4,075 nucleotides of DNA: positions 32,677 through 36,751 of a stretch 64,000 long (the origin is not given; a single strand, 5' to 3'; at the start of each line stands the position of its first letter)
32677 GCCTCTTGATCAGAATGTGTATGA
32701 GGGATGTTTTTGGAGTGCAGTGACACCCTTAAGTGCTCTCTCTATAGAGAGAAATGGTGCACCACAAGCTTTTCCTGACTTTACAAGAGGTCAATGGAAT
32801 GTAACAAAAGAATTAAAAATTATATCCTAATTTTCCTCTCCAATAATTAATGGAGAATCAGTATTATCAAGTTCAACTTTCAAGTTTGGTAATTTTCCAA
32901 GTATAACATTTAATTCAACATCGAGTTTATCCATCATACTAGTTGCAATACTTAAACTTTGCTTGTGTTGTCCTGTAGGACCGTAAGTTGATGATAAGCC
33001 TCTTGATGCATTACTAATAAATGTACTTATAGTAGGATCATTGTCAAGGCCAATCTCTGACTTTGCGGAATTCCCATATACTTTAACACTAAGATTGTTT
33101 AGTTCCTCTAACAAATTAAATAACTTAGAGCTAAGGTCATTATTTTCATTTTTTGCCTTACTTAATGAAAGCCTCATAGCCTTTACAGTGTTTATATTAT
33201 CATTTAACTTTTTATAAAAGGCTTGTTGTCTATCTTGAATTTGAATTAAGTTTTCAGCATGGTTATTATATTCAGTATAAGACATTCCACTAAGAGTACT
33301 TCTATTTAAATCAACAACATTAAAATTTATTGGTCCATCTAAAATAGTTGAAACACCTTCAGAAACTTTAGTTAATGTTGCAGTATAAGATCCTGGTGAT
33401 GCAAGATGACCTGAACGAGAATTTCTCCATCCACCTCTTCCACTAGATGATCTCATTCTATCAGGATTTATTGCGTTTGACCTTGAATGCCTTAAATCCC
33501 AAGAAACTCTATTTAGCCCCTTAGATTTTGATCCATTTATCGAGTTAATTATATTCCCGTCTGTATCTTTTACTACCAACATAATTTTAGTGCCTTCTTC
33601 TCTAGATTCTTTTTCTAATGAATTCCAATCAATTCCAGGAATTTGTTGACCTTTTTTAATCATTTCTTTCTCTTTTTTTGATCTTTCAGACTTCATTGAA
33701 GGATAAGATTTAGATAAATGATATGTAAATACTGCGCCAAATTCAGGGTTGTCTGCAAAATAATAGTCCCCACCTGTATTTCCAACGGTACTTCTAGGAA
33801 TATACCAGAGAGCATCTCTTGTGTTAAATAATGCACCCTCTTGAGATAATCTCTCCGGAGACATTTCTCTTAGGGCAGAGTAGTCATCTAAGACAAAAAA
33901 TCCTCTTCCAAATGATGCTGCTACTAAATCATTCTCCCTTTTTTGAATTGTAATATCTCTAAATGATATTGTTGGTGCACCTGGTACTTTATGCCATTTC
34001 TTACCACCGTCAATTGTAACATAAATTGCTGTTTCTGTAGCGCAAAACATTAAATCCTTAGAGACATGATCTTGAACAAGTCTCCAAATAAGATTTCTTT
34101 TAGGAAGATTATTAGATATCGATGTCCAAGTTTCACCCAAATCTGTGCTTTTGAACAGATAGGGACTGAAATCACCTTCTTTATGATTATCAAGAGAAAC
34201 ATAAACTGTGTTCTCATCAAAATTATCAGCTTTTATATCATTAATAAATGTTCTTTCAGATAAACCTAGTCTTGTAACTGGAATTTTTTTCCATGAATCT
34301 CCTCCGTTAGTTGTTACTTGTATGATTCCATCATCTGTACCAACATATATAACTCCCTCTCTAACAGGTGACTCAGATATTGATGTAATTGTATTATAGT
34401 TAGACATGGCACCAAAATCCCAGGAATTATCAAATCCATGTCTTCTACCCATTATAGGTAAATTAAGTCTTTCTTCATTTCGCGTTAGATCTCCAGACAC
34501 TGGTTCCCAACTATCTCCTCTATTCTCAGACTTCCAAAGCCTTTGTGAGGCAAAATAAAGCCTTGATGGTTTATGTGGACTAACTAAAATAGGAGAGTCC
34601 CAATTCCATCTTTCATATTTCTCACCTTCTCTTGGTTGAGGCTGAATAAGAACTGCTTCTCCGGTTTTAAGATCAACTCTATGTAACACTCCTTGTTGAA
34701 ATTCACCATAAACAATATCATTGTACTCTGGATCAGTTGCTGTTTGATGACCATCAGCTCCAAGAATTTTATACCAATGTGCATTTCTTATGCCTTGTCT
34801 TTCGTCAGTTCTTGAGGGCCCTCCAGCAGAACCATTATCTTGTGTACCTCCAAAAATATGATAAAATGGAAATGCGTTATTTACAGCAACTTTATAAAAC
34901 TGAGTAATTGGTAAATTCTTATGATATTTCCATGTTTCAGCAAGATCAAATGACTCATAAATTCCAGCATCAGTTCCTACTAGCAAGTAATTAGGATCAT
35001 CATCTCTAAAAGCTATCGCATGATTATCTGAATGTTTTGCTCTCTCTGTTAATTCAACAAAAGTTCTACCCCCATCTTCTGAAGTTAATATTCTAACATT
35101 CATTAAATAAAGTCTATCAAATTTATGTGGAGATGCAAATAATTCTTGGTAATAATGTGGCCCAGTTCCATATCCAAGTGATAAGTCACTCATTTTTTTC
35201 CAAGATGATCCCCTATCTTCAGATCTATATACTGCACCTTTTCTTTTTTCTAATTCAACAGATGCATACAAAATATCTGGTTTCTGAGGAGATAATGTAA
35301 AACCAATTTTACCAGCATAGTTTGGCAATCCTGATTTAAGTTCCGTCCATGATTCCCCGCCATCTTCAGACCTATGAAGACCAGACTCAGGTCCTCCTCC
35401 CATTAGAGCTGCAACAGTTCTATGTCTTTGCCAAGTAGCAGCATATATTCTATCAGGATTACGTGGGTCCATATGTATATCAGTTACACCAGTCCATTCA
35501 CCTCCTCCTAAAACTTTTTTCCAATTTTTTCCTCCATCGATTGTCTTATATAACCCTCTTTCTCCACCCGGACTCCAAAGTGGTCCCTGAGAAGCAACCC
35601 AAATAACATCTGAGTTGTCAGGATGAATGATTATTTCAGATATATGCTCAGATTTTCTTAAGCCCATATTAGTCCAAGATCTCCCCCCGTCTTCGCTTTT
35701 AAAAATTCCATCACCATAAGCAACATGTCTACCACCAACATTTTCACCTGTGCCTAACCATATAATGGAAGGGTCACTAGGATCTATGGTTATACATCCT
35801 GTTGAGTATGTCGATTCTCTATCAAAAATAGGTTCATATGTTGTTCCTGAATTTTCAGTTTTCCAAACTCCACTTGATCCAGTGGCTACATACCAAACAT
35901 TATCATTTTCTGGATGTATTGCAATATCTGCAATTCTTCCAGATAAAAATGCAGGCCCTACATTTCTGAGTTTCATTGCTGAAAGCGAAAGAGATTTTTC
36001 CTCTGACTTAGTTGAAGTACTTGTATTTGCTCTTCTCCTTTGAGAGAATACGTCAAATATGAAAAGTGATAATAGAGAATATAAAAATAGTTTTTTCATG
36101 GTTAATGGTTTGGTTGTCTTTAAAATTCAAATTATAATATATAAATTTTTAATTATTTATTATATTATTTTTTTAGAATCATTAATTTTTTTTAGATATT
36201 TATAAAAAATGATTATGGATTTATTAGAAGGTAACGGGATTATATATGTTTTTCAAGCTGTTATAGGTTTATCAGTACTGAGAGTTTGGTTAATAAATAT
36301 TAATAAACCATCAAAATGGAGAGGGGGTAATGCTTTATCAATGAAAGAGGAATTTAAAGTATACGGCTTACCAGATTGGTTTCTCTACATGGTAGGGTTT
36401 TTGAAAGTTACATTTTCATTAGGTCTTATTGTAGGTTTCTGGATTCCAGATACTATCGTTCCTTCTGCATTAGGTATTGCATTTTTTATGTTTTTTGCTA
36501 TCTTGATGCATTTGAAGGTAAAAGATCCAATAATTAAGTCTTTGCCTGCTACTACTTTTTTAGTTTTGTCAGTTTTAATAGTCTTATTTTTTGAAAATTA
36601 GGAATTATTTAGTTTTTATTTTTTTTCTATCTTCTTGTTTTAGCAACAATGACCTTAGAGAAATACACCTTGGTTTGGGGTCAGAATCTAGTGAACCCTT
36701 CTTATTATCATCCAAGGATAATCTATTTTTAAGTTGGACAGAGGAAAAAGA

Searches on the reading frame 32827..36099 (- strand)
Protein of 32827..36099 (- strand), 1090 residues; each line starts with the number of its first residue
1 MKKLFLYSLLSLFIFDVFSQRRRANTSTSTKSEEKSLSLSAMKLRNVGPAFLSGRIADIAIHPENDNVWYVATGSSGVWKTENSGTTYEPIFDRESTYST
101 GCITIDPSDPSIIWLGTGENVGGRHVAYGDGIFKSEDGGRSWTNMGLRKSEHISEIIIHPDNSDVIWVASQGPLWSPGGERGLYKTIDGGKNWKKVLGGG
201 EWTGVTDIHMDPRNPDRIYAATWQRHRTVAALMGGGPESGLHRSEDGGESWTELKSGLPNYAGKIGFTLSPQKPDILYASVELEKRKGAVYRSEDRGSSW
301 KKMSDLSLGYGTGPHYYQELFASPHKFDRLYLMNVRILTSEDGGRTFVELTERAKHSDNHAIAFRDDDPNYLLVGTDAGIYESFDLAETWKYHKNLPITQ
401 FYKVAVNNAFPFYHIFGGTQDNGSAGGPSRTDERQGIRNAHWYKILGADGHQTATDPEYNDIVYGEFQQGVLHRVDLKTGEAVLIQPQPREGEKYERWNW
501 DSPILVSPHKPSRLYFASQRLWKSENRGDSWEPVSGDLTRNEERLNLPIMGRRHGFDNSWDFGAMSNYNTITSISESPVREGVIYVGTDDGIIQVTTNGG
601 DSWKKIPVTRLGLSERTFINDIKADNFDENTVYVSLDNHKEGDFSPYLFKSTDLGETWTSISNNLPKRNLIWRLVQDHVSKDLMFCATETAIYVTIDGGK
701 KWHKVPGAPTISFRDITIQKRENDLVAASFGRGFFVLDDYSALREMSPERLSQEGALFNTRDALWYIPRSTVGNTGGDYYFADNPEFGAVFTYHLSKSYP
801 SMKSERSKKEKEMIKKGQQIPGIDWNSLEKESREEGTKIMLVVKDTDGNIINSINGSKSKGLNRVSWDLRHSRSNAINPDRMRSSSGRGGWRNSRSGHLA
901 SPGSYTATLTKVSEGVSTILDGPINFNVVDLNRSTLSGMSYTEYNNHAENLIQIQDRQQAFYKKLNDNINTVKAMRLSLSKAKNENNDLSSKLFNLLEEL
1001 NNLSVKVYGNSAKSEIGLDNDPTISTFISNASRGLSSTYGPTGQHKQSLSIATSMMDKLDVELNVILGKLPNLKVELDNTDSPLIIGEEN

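Call 64: search_protein_families(library=pfam, proteins=[window:32827-36099:-], max_evalue=0.1)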
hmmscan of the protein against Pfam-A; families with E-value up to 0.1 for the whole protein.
window:32827-36099:- (1090 aa): 7 families
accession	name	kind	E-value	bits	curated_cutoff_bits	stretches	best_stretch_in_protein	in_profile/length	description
PF15902.12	Sortilin-Vps10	-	7.3e-34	117.8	33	4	132-260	3-118/446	Sortilin, neurotensin receptor 3,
PF14870.12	PSII_BNR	-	1.6e-13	51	27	1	560-738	9-173/303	Photosynthesis system II assembly factor YCF48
PF02012.26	BNR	-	3.2e-09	35.8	27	0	693-704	1-12/12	BNR/Asp-box repeat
PF15899.11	BNR_6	-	7.3e-08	32.2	27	0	291-302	2-13/14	BNR-Asp box repeat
PF13088.12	BNR_2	-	4.1e-07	30.1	31.4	1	118-307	71-255/277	BNR repeat-like domain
PF24316.1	Tli3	-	0.00012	22.8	27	0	333-356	82-105/129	T6SS Tli3 immunity protein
PF23775.1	Beta-prop_RIG_2nd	-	0.0085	16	80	1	569-636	117-185/278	RIG second beta-propeller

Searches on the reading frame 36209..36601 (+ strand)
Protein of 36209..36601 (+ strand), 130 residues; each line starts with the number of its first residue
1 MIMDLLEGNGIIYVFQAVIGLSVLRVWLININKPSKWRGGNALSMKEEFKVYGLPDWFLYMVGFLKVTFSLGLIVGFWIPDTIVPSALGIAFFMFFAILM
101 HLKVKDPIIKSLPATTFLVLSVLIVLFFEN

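Call 59: search_protein_families(library=pfam, proteins=[window:36209-36601:+], max_evalue=0.0001)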
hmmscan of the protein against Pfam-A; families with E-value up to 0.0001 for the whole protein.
window:36209-36601:+ (130 aa): 2 families
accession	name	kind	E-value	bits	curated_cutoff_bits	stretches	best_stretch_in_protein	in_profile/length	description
PF13564.11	DoxX_2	-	4.7e-14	52.8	26.3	1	45-122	24-101/103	DoxX-like family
PF07681.17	DoxX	-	7.6e-07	30.1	23.6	1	35-100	19-82/85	DoxX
